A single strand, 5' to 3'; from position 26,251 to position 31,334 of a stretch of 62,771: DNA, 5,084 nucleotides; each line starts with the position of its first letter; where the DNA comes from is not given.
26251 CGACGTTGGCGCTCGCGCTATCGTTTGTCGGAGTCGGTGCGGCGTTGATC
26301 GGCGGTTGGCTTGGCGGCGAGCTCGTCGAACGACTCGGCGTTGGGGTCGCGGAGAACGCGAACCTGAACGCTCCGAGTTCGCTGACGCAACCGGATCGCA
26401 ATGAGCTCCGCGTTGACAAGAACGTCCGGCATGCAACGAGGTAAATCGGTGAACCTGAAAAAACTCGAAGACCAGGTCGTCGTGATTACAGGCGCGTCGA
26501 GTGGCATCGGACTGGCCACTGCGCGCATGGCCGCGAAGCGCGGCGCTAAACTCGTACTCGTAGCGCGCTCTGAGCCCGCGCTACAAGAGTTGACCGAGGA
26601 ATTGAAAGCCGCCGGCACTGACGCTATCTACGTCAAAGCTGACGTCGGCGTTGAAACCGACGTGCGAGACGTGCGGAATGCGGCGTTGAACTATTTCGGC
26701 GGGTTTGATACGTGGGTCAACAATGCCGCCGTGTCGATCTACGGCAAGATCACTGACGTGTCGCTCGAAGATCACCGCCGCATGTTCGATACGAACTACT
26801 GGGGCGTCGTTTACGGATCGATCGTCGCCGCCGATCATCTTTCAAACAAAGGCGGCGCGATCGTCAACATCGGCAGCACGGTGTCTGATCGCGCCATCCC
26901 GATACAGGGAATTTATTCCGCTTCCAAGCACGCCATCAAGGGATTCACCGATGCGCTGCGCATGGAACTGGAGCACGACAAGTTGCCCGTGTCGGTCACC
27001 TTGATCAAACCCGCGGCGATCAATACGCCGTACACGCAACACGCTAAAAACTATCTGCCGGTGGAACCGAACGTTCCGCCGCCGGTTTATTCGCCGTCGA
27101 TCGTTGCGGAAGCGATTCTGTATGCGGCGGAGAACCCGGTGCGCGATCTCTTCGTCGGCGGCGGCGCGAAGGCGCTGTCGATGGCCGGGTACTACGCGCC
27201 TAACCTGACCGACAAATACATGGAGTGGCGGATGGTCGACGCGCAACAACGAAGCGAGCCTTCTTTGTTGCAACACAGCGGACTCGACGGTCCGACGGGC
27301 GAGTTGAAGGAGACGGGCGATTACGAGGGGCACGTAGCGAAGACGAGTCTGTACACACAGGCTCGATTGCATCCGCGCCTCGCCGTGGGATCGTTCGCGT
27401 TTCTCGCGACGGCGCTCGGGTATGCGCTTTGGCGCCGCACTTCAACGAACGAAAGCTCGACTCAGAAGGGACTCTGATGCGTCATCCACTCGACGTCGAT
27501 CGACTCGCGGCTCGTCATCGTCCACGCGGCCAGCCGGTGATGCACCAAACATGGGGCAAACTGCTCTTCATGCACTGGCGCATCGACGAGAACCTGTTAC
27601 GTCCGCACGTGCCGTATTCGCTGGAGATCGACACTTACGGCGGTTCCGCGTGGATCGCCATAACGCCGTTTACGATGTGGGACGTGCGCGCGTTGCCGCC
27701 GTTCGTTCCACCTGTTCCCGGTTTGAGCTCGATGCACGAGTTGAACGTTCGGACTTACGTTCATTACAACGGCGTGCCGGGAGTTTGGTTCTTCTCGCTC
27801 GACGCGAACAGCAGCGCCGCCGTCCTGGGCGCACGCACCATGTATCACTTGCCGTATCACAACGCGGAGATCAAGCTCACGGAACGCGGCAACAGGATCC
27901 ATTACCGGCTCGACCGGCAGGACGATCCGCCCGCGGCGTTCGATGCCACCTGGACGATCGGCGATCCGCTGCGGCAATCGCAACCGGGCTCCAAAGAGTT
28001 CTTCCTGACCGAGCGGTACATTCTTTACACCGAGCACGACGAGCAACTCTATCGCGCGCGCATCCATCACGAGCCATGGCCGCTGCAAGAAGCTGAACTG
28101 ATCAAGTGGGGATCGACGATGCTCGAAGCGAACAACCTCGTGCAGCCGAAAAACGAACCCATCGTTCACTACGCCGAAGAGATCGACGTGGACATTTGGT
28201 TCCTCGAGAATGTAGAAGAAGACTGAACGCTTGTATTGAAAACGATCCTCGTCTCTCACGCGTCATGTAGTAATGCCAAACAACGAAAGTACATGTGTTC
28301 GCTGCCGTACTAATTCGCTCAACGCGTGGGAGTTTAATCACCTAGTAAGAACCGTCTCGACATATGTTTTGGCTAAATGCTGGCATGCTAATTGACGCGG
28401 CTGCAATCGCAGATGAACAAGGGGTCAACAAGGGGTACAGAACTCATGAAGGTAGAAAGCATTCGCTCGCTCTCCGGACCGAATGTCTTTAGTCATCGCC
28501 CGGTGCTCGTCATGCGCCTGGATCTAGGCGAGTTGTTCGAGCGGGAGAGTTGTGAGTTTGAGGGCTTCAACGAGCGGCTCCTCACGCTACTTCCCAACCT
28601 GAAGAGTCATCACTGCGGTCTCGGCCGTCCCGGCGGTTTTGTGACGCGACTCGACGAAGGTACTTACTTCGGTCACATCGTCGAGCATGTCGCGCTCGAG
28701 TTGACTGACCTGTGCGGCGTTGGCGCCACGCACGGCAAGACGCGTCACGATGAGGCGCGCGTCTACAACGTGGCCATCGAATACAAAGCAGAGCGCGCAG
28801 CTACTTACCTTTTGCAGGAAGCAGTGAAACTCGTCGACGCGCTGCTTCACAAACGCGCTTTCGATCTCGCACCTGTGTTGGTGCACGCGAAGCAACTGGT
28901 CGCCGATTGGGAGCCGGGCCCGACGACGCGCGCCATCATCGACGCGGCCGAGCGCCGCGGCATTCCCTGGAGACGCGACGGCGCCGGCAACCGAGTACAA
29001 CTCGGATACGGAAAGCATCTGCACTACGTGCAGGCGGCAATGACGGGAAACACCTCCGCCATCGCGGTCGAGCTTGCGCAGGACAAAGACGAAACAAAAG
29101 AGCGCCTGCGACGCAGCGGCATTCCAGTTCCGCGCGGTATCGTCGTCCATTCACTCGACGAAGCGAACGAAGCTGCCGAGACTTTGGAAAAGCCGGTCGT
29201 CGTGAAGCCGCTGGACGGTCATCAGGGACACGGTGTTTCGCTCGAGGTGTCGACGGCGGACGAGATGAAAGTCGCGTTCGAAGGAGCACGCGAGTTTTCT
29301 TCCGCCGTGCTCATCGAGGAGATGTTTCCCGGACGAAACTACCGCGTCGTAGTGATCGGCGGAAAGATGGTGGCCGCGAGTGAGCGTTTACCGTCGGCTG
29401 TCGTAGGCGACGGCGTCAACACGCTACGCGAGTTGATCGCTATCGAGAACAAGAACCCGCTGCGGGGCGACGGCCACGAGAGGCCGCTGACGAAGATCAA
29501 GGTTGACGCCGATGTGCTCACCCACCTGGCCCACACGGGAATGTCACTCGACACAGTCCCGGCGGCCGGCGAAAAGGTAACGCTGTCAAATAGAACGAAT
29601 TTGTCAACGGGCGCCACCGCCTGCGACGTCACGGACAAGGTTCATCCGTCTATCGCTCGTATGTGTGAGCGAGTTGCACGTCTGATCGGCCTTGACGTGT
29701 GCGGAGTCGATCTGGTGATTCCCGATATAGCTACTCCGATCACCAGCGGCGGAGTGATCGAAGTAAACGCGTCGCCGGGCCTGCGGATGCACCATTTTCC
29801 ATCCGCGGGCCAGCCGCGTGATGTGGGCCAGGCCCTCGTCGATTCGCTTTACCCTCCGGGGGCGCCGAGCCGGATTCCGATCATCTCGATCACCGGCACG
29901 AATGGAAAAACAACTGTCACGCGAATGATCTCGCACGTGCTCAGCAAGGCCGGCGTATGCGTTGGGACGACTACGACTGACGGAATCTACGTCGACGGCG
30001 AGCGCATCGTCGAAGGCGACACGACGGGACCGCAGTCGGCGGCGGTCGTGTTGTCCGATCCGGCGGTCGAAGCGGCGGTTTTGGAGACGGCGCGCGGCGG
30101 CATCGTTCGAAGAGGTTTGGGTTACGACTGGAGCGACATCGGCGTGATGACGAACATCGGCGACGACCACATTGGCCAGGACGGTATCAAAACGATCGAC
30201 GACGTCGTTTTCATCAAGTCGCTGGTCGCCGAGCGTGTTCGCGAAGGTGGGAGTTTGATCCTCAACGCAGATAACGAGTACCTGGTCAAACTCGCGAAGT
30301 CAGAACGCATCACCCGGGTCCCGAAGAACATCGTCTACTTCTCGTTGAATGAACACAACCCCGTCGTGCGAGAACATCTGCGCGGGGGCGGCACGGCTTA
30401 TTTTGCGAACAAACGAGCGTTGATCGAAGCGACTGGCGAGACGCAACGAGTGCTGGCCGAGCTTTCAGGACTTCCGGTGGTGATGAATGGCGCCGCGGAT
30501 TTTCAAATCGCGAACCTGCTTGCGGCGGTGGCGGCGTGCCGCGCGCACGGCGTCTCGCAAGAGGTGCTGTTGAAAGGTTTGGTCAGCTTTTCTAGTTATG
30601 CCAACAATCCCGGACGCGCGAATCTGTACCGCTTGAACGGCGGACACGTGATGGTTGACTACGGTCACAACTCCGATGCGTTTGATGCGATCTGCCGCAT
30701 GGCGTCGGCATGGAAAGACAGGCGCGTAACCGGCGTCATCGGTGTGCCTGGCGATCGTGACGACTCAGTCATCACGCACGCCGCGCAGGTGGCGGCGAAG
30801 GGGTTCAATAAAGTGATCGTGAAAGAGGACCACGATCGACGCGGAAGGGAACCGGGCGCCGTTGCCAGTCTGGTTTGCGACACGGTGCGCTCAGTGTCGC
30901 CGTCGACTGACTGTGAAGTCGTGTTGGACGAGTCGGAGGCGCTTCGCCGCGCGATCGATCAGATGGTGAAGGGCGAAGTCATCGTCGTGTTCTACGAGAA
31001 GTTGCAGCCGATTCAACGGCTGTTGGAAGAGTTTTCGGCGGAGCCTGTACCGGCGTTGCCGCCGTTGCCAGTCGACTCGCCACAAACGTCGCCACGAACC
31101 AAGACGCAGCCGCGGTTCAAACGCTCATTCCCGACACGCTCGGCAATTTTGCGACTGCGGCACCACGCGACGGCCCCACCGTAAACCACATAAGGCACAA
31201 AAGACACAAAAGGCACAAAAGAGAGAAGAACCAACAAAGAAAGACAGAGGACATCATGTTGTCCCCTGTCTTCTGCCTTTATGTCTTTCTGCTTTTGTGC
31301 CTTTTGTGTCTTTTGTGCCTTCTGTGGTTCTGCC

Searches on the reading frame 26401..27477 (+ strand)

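Call 10: search_protein_families(library=pfam, proteins=[window:26401-27477:+], max_evalue=0.001)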
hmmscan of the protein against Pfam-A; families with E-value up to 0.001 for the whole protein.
window:26401-27477:+ (358 aa): 3 families
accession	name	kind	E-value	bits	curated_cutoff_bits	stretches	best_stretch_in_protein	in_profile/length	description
PF00106.31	adh_short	-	7.2e-47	159.8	26.6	1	25-215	1-190/195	short chain dehydrogenase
PF13561.12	adh_short_C2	-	4.4e-34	118.5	27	1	31-217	1-186/236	Enoyl-(Acyl carrier protein) reductase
PF08659.16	KR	-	4.4e-11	43.5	22.6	1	27-186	3-163/180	KR domain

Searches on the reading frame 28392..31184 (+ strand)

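Call 10: search_protein_families(library=pfam, proteins=[window:28392-31184:+], max_evalue=0.001)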
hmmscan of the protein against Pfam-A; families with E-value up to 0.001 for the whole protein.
window:28392-31184:+ (930 aa): 11 families
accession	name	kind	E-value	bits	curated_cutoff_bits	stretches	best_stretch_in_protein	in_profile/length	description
PF18921.5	Cyanophycin_syn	-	1.8e-35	121.8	27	1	41-152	2-114/115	Cyanophycin synthase-like N-terminal domain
PF08245.18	Mur_ligase_M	-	7e-25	88.6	24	1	500-716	1-200/200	Mur ligase middle domain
PF08443.16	RimK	-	1.2e-13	51.5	21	2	229-333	1-106/188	RimK-like ATP-grasp domain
PF02875.26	Mur_ligase_C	-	8e-12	46.5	28.4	1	741-866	1-123/127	Mur ligase, glutamate ligase domain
PF14397.11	ATPgrasp_ST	-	1.6e-09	37.9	31.4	1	225-467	15-261/278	Sugar-transfer associated ATP-grasp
PF02655.19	ATP-grasp_3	-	1.7e-07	31.9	23.2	1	229-325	1-82/160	ATP-grasp domain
PF07478.18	Dala_Dala_lig_C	-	1.6e-06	28.2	24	1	251-328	14-97/204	D-ala D-ala ligase C-terminus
PF13549.11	ATP-grasp_5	-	2.7e-05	24.1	27.6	1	231-297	11-82/221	ATP-grasp domain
PF02222.28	ATP-grasp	-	3.4e-05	24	27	1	239-312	3-76/179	ATP-grasp domain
PF02786.22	CPSase_L_D2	-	9e-05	22.5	19.8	1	231-310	1-87/211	Carbamoyl-phosphate synthase L chain, ATP binding domain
PF02955.21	GSH-S_ATP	-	0.0002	21.3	23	0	247-335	13-105/175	Prokaryotic glutathione synthetase, ATP-grasp domain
